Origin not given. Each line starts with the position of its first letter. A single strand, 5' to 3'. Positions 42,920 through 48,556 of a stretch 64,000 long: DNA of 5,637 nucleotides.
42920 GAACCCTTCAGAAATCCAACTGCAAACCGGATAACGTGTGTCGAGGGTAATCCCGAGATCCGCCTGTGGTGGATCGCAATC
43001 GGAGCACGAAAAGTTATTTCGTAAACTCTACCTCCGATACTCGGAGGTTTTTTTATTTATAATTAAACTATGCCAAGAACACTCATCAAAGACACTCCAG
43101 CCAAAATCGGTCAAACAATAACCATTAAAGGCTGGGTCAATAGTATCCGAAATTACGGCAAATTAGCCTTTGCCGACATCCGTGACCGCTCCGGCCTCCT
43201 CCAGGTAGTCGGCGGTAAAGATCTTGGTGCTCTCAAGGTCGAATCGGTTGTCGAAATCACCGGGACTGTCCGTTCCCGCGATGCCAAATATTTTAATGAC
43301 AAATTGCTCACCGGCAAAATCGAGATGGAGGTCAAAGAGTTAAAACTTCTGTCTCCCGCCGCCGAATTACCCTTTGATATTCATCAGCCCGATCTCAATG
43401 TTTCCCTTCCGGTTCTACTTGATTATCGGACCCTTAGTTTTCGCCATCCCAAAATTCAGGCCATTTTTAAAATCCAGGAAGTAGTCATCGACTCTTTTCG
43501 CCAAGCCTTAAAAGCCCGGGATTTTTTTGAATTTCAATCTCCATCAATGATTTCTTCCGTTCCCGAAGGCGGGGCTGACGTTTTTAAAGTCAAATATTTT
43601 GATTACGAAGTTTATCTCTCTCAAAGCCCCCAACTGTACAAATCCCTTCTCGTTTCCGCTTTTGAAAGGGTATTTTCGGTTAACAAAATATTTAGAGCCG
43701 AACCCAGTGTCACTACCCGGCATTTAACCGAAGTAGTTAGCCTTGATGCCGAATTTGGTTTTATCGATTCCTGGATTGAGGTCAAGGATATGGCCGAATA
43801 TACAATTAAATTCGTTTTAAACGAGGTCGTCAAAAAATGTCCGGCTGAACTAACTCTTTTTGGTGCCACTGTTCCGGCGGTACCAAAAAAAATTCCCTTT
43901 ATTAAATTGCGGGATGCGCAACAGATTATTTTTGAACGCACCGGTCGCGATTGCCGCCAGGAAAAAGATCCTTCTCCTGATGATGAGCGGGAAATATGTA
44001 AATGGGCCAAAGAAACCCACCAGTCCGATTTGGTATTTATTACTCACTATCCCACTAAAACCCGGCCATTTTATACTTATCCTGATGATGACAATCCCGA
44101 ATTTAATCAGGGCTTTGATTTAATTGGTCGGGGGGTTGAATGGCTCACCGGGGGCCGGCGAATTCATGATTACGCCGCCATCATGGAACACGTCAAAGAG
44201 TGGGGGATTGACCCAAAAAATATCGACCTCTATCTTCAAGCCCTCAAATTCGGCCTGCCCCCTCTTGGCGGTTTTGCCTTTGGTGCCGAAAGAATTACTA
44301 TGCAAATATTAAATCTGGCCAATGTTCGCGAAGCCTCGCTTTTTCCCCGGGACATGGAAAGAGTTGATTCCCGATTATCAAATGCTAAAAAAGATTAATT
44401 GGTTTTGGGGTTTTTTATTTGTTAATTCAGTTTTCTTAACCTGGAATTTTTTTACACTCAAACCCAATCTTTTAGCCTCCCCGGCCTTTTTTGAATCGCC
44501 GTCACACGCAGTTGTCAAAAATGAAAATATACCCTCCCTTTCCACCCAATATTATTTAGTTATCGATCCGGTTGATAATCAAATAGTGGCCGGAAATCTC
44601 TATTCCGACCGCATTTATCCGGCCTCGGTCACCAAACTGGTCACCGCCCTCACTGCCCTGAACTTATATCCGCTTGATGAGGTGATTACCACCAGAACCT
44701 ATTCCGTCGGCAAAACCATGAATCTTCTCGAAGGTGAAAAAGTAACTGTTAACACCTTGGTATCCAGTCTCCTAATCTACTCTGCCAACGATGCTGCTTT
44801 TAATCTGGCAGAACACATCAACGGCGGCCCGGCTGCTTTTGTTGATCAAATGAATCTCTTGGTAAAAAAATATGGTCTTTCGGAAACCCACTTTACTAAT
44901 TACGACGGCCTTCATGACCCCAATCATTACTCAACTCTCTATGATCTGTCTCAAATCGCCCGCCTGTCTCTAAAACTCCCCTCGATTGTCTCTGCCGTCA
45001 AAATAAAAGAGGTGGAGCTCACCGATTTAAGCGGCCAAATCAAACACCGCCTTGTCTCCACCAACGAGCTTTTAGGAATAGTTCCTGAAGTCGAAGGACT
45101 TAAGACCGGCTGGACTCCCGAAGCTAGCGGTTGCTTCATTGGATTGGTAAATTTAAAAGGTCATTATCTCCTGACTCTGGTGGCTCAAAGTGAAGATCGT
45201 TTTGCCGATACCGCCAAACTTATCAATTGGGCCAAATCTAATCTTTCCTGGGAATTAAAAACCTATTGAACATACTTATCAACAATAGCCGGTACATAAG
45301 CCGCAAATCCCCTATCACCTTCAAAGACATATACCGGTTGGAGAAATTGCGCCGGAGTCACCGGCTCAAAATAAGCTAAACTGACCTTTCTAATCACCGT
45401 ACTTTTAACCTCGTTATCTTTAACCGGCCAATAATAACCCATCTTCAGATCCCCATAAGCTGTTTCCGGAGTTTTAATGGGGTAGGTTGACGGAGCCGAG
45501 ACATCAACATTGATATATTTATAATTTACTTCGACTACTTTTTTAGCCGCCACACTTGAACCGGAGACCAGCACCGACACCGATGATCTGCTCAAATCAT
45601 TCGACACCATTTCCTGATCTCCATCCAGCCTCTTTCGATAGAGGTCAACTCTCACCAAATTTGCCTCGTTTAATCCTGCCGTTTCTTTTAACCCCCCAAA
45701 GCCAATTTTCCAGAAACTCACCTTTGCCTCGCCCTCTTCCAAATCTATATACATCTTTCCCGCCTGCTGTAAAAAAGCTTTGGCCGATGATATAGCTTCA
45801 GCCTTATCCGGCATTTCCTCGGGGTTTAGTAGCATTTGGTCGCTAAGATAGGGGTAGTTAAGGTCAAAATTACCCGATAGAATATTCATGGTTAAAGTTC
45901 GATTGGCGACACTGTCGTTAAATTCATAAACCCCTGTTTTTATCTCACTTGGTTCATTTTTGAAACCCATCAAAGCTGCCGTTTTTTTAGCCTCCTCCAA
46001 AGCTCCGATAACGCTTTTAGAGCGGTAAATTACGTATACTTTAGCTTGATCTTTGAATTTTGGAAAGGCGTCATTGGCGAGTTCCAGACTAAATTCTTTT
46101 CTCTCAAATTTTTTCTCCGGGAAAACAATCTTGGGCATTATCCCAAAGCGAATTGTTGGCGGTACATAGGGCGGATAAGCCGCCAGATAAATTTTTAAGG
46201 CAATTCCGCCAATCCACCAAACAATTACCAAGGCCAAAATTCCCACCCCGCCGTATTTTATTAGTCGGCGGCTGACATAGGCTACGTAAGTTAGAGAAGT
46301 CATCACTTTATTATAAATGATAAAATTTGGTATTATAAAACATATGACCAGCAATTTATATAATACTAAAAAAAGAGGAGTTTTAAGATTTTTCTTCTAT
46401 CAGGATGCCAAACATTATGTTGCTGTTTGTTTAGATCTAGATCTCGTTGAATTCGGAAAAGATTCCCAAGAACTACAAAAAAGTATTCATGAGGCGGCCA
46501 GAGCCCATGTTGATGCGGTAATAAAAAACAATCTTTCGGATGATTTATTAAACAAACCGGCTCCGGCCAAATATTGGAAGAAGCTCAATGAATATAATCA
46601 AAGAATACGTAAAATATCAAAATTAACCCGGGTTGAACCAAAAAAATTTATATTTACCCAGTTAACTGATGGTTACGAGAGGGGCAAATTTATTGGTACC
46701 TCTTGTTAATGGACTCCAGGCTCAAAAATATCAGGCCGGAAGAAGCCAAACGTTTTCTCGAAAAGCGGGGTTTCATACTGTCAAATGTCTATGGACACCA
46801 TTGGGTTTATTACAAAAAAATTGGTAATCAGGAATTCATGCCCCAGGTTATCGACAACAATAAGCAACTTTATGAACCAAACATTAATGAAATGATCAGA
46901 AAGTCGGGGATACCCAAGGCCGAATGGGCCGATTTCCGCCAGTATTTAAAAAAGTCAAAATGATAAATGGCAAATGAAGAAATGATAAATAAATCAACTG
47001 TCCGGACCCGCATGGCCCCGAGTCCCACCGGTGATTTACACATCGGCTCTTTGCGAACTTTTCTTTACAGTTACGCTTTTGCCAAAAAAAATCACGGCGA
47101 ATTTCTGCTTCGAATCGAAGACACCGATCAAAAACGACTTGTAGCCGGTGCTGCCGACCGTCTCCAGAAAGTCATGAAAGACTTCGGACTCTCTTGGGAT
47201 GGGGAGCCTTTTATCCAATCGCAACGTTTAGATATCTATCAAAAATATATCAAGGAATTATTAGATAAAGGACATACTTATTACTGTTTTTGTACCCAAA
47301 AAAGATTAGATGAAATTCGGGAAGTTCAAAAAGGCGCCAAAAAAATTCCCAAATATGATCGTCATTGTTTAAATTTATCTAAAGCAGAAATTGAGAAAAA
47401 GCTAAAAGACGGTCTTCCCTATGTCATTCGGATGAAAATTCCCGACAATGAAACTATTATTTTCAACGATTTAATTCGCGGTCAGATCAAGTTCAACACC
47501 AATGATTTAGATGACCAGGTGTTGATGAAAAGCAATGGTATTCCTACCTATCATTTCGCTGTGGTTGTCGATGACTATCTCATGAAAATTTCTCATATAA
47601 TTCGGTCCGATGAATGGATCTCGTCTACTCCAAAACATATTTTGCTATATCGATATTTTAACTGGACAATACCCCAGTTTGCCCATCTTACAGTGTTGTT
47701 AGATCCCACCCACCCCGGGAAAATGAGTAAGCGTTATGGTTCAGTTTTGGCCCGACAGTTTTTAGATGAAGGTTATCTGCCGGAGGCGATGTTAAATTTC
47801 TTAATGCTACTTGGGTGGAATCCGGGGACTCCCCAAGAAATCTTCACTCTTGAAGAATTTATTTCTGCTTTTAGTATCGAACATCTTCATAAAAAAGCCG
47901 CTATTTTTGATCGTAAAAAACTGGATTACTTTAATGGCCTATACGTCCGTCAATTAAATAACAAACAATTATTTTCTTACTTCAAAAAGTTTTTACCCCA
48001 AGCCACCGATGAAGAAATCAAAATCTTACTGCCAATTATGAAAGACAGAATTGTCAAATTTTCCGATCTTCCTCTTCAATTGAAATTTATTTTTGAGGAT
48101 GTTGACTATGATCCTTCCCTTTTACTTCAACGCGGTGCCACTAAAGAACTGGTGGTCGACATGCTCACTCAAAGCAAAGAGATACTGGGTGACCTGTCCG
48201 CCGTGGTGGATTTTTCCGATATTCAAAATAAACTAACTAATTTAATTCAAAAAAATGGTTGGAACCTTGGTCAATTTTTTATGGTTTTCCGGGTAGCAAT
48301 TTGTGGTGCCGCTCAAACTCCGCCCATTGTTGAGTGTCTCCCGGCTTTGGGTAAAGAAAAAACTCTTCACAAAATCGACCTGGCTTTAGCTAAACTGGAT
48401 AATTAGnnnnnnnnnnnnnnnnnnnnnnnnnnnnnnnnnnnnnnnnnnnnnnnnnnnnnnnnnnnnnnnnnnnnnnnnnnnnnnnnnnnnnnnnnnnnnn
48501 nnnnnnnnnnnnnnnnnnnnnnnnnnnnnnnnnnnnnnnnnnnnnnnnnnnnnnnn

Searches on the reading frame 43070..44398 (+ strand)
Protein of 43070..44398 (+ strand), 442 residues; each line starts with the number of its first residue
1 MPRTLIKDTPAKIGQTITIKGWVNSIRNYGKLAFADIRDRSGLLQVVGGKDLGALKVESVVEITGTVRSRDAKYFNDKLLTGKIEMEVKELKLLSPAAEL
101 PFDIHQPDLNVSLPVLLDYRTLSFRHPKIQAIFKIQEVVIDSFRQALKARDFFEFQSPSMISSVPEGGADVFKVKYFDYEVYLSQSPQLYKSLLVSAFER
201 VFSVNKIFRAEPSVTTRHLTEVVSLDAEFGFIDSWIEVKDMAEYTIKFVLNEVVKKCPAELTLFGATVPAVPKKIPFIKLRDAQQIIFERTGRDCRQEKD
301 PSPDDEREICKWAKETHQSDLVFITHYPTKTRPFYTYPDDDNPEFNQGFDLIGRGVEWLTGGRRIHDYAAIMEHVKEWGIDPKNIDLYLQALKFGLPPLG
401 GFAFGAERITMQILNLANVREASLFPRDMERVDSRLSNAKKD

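Call 76: search_protein_families(library=pfam, proteins=[window:43070-44398:+], max_evalue=0.001)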
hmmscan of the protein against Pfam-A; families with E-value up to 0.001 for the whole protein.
window:43070-44398:+ (442 aa): 2 families
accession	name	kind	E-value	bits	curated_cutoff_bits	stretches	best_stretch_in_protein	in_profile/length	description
PF00152.25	tRNA-synt_2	-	1.2e-70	238.4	25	1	115-428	4-307/308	tRNA synthetases class II (D, K and N)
PF01336.31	tRNA_anti-codon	-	5.9e-13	49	27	1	17-94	1-75/75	OB-fold nucleic acid binding domain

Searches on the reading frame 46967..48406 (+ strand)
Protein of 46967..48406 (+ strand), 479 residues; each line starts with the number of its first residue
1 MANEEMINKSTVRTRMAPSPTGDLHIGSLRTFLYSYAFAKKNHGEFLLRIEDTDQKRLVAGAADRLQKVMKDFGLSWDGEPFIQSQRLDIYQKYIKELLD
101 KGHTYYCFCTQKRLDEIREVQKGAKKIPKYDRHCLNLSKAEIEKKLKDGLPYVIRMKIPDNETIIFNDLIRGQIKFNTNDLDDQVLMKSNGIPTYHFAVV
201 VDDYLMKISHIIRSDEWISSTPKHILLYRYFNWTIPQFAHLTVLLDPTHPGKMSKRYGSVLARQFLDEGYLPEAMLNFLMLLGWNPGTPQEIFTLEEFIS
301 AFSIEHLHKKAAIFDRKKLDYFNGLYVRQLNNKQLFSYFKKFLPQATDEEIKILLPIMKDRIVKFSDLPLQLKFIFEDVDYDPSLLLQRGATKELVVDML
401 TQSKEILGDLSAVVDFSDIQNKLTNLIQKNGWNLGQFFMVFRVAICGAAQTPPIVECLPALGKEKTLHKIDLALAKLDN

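Call 76: search_protein_families(library=pfam, proteins=[window:46967-48406:+], max_evalue=0.001)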
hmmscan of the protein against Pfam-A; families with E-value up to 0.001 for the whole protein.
window:46967-48406:+ (479 aa): 2 families
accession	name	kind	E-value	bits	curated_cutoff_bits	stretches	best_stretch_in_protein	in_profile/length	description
PF00749.27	tRNA-synt_1c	-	5e-104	348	23.4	1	12-320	2-313/314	tRNA synthetases class I (E and Q), catalytic domain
PF19269.4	Anticodon_2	-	8.1e-22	78.6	23.6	1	339-473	6-140/141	Anticodon binding domain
